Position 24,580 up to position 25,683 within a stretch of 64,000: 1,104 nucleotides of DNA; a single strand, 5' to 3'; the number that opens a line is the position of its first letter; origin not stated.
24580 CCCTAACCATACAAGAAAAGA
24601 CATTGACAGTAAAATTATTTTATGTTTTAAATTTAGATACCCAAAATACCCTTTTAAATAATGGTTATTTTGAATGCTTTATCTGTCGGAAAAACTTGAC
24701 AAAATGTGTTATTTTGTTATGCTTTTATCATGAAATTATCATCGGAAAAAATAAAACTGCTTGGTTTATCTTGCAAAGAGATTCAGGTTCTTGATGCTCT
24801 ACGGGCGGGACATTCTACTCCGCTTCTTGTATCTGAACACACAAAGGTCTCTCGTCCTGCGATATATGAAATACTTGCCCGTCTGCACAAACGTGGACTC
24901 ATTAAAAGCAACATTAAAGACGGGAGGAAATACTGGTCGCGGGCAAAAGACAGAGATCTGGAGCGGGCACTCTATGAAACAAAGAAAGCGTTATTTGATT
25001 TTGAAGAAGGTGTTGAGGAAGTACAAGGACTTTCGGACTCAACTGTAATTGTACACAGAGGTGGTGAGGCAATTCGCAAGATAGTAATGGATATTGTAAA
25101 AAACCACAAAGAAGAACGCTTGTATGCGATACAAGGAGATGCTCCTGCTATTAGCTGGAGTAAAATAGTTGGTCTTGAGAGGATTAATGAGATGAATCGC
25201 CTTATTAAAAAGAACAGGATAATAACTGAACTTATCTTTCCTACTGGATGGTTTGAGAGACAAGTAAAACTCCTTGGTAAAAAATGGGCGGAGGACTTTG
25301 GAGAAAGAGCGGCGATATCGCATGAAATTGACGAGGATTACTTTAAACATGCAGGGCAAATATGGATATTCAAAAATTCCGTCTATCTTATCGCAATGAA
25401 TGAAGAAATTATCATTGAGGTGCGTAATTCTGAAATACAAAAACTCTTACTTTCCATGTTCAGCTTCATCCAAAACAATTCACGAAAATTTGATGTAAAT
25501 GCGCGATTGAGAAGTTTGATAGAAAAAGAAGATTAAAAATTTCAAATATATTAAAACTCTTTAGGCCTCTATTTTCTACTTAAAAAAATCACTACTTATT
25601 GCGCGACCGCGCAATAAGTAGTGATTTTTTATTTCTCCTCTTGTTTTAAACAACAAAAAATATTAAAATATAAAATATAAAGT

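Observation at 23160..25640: GC-rich (about 50%) 2.4-kb island in a 30%-GC genome, with repeated terminator-promoter cassettes, three small genes and a structured GC-rich RNA-like segment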

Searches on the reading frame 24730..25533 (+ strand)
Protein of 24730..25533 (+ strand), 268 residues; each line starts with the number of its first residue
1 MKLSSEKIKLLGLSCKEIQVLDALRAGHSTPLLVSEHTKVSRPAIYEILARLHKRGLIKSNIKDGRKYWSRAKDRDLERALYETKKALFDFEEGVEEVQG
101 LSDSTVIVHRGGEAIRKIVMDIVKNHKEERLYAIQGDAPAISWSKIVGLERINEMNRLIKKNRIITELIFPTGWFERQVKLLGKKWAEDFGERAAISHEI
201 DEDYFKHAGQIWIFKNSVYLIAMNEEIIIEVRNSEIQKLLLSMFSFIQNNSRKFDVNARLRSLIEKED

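Call 11: search_protein_families(library=pfam, proteins=[window:24730-25533:+], max_evalue=1)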
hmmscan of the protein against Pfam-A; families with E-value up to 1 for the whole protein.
window:24730-25533:+ (268 aa): 12 families
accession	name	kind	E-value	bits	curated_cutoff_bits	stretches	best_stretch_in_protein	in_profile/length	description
PF01978.25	TrmB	-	2.7e-08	34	25.6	1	11-62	4-56/68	Sugar-specific transcriptional regulator TrmB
PF12802.13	MarR_2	-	0.00012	22.6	27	1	12-66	2-60/61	MarR family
PF25213.1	HVO_A0261_N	-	0.0003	21.1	35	1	6-61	2-57/86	HVO_A0261 N-terminal domain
PF03551.20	PadR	-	0.0071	16.8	27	1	36-67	25-61/75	Transcriptional regulator PadR-like family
PF01022.26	HTH_5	-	0.0091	16.3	22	1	34-60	21-47/47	Bacterial regulatory protein, arsR family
PF13412.12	HTH_24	-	0.012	15.6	21.9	1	19-59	7-48/48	Winged helix-turn-helix DNA-binding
PF09339.16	HTH_IclR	-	0.024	14.9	22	1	19-59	7-49/52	IclR helix-turn-helix domain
PF23228.1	zf_PCFS4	-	0.029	14.5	27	1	197-231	19-53/69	PCFS4 zinc finger domain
PF24409.1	wHTH-PRTase_assc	-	0.037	14.5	27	1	18-61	1-44/83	wHTH-PRTase associated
PF15977.11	HTH_46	-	0.057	13.9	29.3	1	34-60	29-55/68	Winged helix-turn-helix DNA binding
PF24270.1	HTH_Cmi2_C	-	0.081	13.6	27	1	19-61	79-121/125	Cmi2, C-terminal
PF21100.3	MCM_C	-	0.085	13.2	27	0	38-68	31-61/64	MCM protein C-terminal winged helix-turn-helix domain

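Call 14: find_encoding_contigs(protein=window:24730-25533:+, flank=6000, max_places=8)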
Protein window:24730-25533:+ (268 aa): 1 contig read that carries it; 1 place shown.
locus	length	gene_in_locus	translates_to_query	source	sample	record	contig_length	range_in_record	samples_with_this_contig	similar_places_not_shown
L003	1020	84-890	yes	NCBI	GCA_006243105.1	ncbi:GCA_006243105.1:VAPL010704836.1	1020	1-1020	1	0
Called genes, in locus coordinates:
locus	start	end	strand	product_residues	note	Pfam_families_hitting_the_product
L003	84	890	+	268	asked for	PF01978:TrmB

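Call 50: find_homologous_proteins(query=window:24730-25533:+, max_evalue=1e-20)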
Query window:24730-25533:+ (268 aa): 88 proteins with E <= 1e-20 among 1320 candidates.
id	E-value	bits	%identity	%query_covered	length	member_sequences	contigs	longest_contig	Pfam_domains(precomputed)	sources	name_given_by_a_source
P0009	1.3e-169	580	100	100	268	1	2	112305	PF01978.26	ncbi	-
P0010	1.4e-165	567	60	100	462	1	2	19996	PF01978.26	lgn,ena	-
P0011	1.1e-164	564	60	100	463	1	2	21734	PF01978.26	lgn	-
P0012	3.7e-156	536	58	100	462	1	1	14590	PF01978.26,PF12802.14,PF25213.2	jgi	jgi:hypothetical protein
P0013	3.5e-139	481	82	100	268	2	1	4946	PF01978.26,PF12802.14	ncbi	-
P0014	6.2e-132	457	78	100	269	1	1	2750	PF01978.26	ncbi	-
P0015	6.0e-131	454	77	100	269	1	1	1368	PF01978.26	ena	-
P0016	7.6e-131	453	76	100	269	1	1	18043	PF01978.26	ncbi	-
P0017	7.4e-128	443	75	99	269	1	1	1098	PF01978.26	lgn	-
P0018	1.1e-127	443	75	99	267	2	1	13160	PF01978.26,PF25213.2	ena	-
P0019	4.6e-126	438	74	100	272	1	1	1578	PF01978.26,PF12802.14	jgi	-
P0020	4.3e-124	431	73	99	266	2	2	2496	PF01978.26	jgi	-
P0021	1.5e-123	429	74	100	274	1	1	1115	PF01978.26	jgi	-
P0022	2.8e-123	428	74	100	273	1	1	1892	PF01978.26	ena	-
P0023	2.1e-122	426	69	100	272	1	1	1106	PF01978.26,PF12802.14,PF25213.2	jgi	jgi:hypothetical protein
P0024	2.6e-122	425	73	99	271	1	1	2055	PF01978.26,PF25213.2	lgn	-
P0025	3.1e-122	425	71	98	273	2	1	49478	PF01978.26,PF25213.2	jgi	-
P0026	4.4e-122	425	74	99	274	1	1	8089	PF01978.26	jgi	-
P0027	7.6e-121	421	73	100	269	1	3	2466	PF01978.26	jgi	-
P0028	2.1e-120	419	73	99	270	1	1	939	PF01978.26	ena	-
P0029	2.2e-120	419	72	98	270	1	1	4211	PF01978.26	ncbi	-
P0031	4.7e-119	415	73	100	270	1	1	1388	PF01978.26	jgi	-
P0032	7.1e-119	414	70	100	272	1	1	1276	PF01978.26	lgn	-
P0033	2.9e-118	412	69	100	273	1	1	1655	PF01978.26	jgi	-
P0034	3.2e-118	412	68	99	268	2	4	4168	PF01978.26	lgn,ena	-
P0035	4.0e-118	412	70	99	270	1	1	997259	PF01978.26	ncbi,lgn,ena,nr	ncbi:hypothetical protein H6784_04165 [Candidatus Nomurabacteria bacterium]|nr:hypothetical protein 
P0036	2.6e-117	409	71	99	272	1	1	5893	PF01978.26,PF01022.27,PF12802.14,PF25213.2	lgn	-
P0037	8.8e-117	407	70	99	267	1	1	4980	PF01978.26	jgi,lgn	jgi:predicted transcriptional regulator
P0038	1.0e-114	400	69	99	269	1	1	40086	PF01978.26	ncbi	-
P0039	1.3e-114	400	69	99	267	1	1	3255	PF01978.26,PF12802.14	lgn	-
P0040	2.4e-114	399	69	100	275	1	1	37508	PF01978.26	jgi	jgi:hypothetical protein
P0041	4.8e-114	398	65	100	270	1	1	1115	PF01978.26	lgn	-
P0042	6.0e-114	398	68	99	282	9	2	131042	PF01978.26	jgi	-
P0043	6.6e-114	398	69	99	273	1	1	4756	PF01978.26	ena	-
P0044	3.9e-113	395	69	99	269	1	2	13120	PF01978.26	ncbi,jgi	-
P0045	1.1e-111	390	70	99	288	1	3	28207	PF01978.26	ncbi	-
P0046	1.3e-111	390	66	99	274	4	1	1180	PF01978.26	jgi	-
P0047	7.7e-111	388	65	99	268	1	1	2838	PF01978.26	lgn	-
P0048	1.0e-110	387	66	99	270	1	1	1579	PF01978.26,PF12802.14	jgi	jgi:predicted transcriptional regulator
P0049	2.7e-109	383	66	98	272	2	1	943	PF13412.13,PF01978.26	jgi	-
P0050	1.8e-108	380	66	99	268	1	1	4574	PF01978.26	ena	-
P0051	2.4e-108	380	66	100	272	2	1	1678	PF01978.26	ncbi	-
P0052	6.2e-108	378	62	99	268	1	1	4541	PF01978.26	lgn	-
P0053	7.7e-108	378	63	100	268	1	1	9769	PF01978.26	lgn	-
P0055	2.9e-107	376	65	100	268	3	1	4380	PF01978.26,PF25213.2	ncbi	-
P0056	5.1e-107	375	64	99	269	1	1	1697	PF01978.26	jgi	jgi:hypothetical protein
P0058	8.6e-106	371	63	99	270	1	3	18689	PF01978.26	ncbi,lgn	-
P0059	1.3e-105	371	64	100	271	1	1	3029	PF01978.26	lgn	-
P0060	5.7e-105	368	62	100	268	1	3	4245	PF01978.26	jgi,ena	-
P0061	2.3e-104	366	62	100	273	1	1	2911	PF01978.26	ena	-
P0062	4.2e-104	366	64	99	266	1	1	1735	PF01978.26,PF12802.14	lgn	-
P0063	9.3e-104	365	62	99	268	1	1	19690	PF01978.26,PF25213.2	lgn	-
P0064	2.5e-103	363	64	100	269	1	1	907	PF01978.26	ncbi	-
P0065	2.0e-102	360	62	100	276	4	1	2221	PF01978.26,PF25213.2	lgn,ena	-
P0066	3.0e-101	356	60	100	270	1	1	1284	PF01978.26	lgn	-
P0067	7.7e-101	355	60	99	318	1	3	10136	PF01978.26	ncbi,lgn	-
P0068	8.5e-101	355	59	99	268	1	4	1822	PF01978.26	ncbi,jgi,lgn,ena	jgi:hypothetical protein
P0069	1.9e-100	354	60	99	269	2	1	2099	PF01978.26,PF12802.14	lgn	-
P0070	4.1e-100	353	61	99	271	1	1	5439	PF01978.26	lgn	-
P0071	6.1e-100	352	66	94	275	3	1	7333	PF01978.26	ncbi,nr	ncbi:hypothetical protein HY249_01590 [Candidatus Azambacteria bacterium]|nr:hypothetical protein [C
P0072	1.4e-99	351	61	99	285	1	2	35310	PF01978.26,PF12802.14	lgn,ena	-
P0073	6.2e-99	349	59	100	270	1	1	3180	PF01978.26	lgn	-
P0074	4.4e-98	346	60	100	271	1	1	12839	PF01978.26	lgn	-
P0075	7.3e-97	342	58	98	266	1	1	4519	PF01978.26,PF25213.2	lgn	-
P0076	3.0e-96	340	59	99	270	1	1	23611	PF01978.26,PF25213.2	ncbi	-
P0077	1.3e-95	338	57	99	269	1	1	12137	PF01978.26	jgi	jgi:hypothetical protein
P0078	6.1e-95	336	55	100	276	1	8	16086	PF01978.26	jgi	jgi:hypothetical protein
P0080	1.4e-94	334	59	100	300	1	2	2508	PF01978.26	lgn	-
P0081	1.0e-93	332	58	100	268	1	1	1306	PF01978.26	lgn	-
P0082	7.9e-93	329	56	98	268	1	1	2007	PF01978.26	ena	-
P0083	1.7e-92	328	56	99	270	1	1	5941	PF01978.26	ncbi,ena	-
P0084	1.4e-89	318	53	99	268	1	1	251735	PF01978.26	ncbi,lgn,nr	ncbi:MAG: hypothetical protein JWN37_183 [Candidatus Nomurabacteria bacterium]|nr:hypothetical prote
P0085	1.7e-88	315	54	100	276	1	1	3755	PF01978.26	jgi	jgi:hypothetical protein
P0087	2.7e-79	284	53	97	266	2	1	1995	PF01978.26,PF13551.13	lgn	-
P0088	6.4e-78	280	50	97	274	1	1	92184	PF01978.26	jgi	jgi:hypothetical protein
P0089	6.9e-77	276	48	98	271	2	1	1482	PF01978.26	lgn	-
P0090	2.3e-76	275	48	97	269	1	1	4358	PF01978.26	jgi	jgi:DNA-binding CsgD family transcriptional regulator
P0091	3.1e-76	274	48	98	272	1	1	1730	PF01978.26,PF25213.2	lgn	-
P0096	1.9e-56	210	40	98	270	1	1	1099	PF01978.26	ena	-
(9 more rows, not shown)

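Call 51: find_encoding_contigs(protein=P0016, flank=4000, max_places=2)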
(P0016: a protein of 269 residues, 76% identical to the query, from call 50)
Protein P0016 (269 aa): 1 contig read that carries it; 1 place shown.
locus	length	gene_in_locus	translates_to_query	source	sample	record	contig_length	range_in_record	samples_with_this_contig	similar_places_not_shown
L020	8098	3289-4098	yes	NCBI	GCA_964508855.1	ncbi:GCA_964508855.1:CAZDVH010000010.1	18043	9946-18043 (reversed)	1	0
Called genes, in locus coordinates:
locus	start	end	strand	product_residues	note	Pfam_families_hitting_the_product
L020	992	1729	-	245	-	-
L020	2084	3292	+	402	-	PF13173:AAA_14, PF13401:AAA_22 (weak), PF13635:DUF4143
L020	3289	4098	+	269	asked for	PF01978:TrmB (weak)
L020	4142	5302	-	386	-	PF01656:CbiA, PF02374:ArsA_ATPase, PF09140:MipZ (faint), PF10609:ParA (weak), PF13614:AAA_31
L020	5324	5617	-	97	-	PF13744:HTH_37 (weak), PF13560:HTH_31 (weak), PF12844:HTH_19, PF13443:HTH_26, PF01381:HTH_3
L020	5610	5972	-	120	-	PF05973:Gp49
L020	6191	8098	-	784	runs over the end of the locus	PF02739:5_3_exonuc_N, PF01367:5_3_exonuc, PF00476:DNA_pol_A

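Call 52: find_encoding_contigs(protein=P0018, flank=4000, max_places=2)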
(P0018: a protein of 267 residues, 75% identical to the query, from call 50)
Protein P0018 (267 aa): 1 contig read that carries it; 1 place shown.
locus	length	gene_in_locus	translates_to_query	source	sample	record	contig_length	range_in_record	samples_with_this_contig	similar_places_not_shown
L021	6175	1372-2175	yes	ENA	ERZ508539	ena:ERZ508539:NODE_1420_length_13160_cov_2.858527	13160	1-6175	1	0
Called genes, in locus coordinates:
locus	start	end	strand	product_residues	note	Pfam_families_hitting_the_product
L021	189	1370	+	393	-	PF13173:AAA_14, PF13401:AAA_22 (faint), PF13635:DUF4143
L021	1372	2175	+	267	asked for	PF01978:TrmB, PF25213:HVO_A0261_N (weak)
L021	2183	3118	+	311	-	-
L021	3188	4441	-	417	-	PF00476:DNA_pol_A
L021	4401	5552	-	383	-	PF02739:5_3_exonuc_N, PF01367:5_3_exonuc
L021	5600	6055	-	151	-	PF02367:TsaE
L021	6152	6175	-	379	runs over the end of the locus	PF16656:Pur_ac_phosph_N (faint), PF00041:fn3 (faint)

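Call 53: find_encoding_contigs(protein=P0014, flank=4000, max_places=2)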
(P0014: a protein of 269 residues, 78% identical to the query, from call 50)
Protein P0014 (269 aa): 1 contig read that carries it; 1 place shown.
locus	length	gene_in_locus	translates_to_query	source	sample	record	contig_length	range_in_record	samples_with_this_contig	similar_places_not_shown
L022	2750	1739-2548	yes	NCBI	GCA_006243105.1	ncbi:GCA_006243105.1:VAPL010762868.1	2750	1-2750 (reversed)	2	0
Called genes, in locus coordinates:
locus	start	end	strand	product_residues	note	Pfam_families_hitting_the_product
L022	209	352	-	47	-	-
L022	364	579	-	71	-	-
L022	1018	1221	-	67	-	-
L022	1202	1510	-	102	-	-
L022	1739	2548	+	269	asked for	PF01978:TrmB (weak)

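Call 54: find_encoding_contigs(protein=P0026, flank=4000, max_places=2)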
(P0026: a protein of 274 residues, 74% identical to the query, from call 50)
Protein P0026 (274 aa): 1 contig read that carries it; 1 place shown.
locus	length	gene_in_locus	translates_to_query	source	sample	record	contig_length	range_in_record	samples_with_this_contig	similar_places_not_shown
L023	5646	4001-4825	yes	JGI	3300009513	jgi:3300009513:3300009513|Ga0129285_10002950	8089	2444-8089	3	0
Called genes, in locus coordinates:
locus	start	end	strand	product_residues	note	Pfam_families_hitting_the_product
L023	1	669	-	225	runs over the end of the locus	-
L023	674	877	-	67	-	-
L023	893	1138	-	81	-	-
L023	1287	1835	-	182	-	-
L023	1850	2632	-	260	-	-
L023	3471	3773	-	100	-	-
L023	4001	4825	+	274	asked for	PF01978:TrmB (weak)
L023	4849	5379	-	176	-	PF02834:LigT_PEase (faint), PF13563:2_5_RNA_ligase2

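Call 61: search_protein_families(library=pfam, proteins=[L020:995-1729:-, L022:1205-1510:-, L023:3474-3773:-, L022:367-579:-, L022:212-352:-, L023:1853-2632:-, L023:896-1138:-], max_evalue=0.1)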
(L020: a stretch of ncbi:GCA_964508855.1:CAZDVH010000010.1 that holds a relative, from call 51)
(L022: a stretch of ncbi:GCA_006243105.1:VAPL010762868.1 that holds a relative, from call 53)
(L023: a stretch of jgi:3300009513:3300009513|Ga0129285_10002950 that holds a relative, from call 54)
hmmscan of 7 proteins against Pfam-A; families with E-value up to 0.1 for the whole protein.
L020:995-1729:- (245 aa): 0 families

L022:1205-1510:- (102 aa): 1 family
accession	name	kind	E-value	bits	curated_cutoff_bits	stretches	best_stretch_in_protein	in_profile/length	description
PF00050.26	Kazal_1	-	0.093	13.2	21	0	62-71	21-30/49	Kazal-type serine protease inhibitor domain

L023:3474-3773:- (100 aa): 0 families

L022:367-579:- (71 aa): 2 families
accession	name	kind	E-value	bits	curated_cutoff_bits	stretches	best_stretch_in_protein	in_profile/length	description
PF23451.1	Zn_ribbon_PaaD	-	0.015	15.4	27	0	3-20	16-32/53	PaaD zinc beta ribbon domain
PF01194.22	RNA_pol_N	-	0.04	14.6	26.9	1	41-61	4-24/58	RNA polymerases N / 8 kDa subunit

L022:212-352:- (47 aa): 0 families

L023:1853-2632:- (260 aa): 0 families

L023:896-1138:- (81 aa): 2 families
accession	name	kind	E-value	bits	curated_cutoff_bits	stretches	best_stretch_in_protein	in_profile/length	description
PF08274.17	Zn_Ribbon_YjdM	-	0.011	16.2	30.8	1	70-80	2-12/30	PhnA Zinc-Ribbon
PF18717.6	CxC4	-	0.073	13.4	26.9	1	50-81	31-61/130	CxC4 like cysteine cluster associated with KDZ transposases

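Call 62: search_protein_families(library=phrogs, proteins=[window:24730-25533:+, L020:995-1729:-, L023:3474-3773:-, L022:367-579:-, L022:212-352:-], max_evalue=0.01)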
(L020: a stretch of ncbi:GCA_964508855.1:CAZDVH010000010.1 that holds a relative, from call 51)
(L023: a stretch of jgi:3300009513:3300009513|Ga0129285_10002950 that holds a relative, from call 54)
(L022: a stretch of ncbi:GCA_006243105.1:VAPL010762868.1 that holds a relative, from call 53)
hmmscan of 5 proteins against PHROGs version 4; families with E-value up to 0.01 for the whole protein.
window:24730-25533:+ (268 aa): 1 family
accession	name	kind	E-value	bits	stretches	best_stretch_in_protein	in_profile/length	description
phrog_2440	-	transcription regulation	0.00034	21.5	1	19-69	32-86/126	transcriptional regulator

L020:995-1729:- (245 aa): 0 families

L023:3474-3773:- (100 aa): 0 families

L022:367-579:- (71 aa): 0 families

L022:212-352:- (47 aa): 0 families

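Call 76: find_encoding_contigs(protein=P0029, flank=4000, max_places=2)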
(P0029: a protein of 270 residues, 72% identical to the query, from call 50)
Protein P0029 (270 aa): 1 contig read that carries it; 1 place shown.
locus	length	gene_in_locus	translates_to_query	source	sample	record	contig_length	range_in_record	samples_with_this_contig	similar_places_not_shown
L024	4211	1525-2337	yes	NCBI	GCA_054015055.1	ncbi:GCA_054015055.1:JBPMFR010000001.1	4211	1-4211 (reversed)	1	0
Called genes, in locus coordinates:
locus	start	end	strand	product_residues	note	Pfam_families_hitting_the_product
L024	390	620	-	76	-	-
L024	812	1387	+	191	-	PF12686:DUF3800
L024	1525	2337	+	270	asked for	PF01978:TrmB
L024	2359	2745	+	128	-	PF02452:PemK_toxin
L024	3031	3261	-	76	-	-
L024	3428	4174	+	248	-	PF01978:TrmB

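Call 77: find_encoding_contigs(protein=P0036, flank=4500, max_places=2)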
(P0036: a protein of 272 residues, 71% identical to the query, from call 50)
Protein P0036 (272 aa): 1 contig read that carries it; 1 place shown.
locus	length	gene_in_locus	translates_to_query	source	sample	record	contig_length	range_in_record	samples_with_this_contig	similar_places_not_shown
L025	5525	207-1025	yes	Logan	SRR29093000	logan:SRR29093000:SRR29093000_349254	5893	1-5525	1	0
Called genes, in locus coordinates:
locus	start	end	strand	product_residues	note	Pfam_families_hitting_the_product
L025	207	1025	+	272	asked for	PF25213:HVO_A0261_N (weak), PF01978:TrmB, PF12802:MarR_2 (faint), PF01022:HTH_5 (weak)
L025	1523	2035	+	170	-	-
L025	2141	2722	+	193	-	-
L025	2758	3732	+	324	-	PF09925:DUF2157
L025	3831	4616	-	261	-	-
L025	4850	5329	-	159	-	PF05014:Nuc_deoxyrib_tr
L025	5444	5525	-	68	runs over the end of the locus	-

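Call 86: search_solved_structures(query=window:24730-25533:+, max_evalue=1)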
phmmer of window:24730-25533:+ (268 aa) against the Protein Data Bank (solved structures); distinct sequences matched with E-value up to 1: 2.
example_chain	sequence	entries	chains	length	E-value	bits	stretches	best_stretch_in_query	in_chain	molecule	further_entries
5j0h_A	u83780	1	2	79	0.058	16.2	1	65-124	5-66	Design construct 2L6HC3_13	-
4lcb_A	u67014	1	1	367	0.76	12.6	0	134-210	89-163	Cell division protein CdvC, Vps4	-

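Call 94: predict_structure(alignment_id=A9)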
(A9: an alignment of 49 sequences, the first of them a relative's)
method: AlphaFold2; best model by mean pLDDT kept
length: 268 residues; sequences in the alignment: 49
mean_pLDDT: 85.4   pTM: 0.62
mean pLDDT of the five models: 85.4, 85.2, 84.8, 81.5, 80.7
residues with pLDDT >= 90: 154; 70-90: 71; 50-70: 34; < 50: 9
segments of 3 or more residues with pLDDT < 50: 97-103
pLDDT, mean of each block of 10 residues (from residue 1): 60 85 89 93 94 86 87 67 57 48 68 91 94 90 91 95 96 93 94 92 89 94 92 85 94 95 87
secondary structure, 60 per line:
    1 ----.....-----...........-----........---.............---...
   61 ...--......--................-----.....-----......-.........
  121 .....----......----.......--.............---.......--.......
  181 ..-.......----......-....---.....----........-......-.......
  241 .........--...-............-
elements in order: H5-9 H15-25 H31-38 H42-54 E58-63 E66-71 H74-89 E95-99 E105-110 H112-125 E130-135 H140-146 H149-161 E165-171 H174-182 H184-190 E195-200 H202-205 E209-213 E218-222 E227-232 H234-249 E252-254 H256-267

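Call 97: fold_search(model_id=the predicted structure, library=pdb)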
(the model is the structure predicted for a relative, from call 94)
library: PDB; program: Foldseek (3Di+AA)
matches with E <= 10: 1338; with E <= 0.001: 14
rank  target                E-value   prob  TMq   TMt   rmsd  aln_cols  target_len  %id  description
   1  5box_A                2.7e-09  1.00  0.36  0.37  21.2       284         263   13  Structure of TrmBL2, an archaeal chromatin protein, shows a novel mode of DNA binding. (released 2015-09-02)
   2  5bpd_C                2.7e-09  1.00  0.37  0.38  15.6       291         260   18  Structure of TrmBL2, an archaeal chromatin protein, shows a novel mode of DNA binding. (released 2015-09-02)
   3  5bpd_B                2.7e-09  1.00  0.36  0.37  20.9       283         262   13  Structure of TrmBL2, an archaeal chromatin protein, shows a novel mode of DNA binding. (released 2015-09-02)
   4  5bqt_B                3.4e-09  1.00  0.35  0.37  20.1       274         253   14  Structure of TrmBL2, an archaeal chromatin protein, shows a novel mode of DNA binding. (released 2015-09-02)
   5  5bpi_D                3.8e-09  1.00  0.35  0.36  14.9       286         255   14  Structure of TrmBL2, an archaeal chromatin protein, shows a novel mode of DNA binding. (released 2015-09-02)
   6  5bpd_D                4.5e-09  1.00  0.33  0.34  15.2       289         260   14  Structure of TrmBL2, an archaeal chromatin protein, shows a novel mode of DNA binding. (released 2015-09-02)
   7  5bqt_A                8.4e-09  1.00  0.36  0.37  20.4       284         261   13  Structure of TrmBL2, an archaeal chromatin protein, shows a novel mode of DNA binding. (released 2015-09-02)
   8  3qph_A                2.1e-07  1.00  0.39  0.32  13.6       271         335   14  The three-dimensional structure of TrmB, a global transcriptional regulator of the hyperthermophilic archaeon Pyrococc (released 2012-05-30)
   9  1zar                  6.4e-05  1.00  0.27  0.27  13.7       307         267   11  Crystal Structure of A.fulgidus Rio2 Kinase Complexed With ADP and Manganese Ions (released 2005-06-21)
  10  8yr5_G                2.1e-04  1.00  0.37  0.25  13.8       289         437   10  Crystal structure of E. coli phosphatidylserine synthase in apo state (released 2024-11-20)
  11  8yr5_B                2.2e-04  1.00  0.37  0.25  13.8       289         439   10  Crystal structure of E. coli phosphatidylserine synthase in apo state (released 2024-11-20)
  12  8yr5_L                3.3e-04  1.00  0.36  0.24  13.9       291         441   11  Crystal structure of E. coli phosphatidylserine synthase in apo state (released 2024-11-20)
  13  1zao                  4.4e-04  0.98  0.27  0.26  13.9       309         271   12  Crystal Structure of A.fulgidus Rio2 Kinase Complexed With ATP and Manganese Ions (released 2005-06-21)
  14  1tqi                  4.9e-04  0.98  0.27  0.26  13.9       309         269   12  Crystal Structure of A. Fulgidus Rio2 Serine Protein Kinase (released 2004-09-28)
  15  8s86_A                1.3e-03  1.00  0.37  0.27  10.1       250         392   10  human PLD3 homodimer structure (released 2024-05-15)
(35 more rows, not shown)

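Call 109: search_protein_families(library=padloc, proteins=[window:24730-25533:+, L020:995-1729:-], max_evalue=0.001)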
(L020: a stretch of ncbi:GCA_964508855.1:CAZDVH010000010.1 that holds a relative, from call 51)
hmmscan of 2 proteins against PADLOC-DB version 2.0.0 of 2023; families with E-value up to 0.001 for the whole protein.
window:24730-25533:+ (268 aa): 4 families
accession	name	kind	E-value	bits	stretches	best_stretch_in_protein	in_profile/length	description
PDLC01268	CasR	-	1.5e-05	23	1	8-68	117-174/179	"CAS-I,CAS-II,CAS-III,CAS-IV,CAS-V,CAS-VI; associated_signaling"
PDLC01434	CasR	-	3.8e-05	21.6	1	8-67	124-180/191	"CAS-I,CAS-II,CAS-III,CAS-IV,CAS-V,CAS-VI; associated_signaling"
PDLC01438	Csa3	-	0.00013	20.1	1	17-121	150-237/305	"CAS-I,CAS-II,CAS-III,CAS-IV,CAS-V,CAS-VI; associated_signaling"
PDLC01848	CARF3--CARF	-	0.00074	17.2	0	11-61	133-182/197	-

L020:995-1729:- (245 aa): 0 families
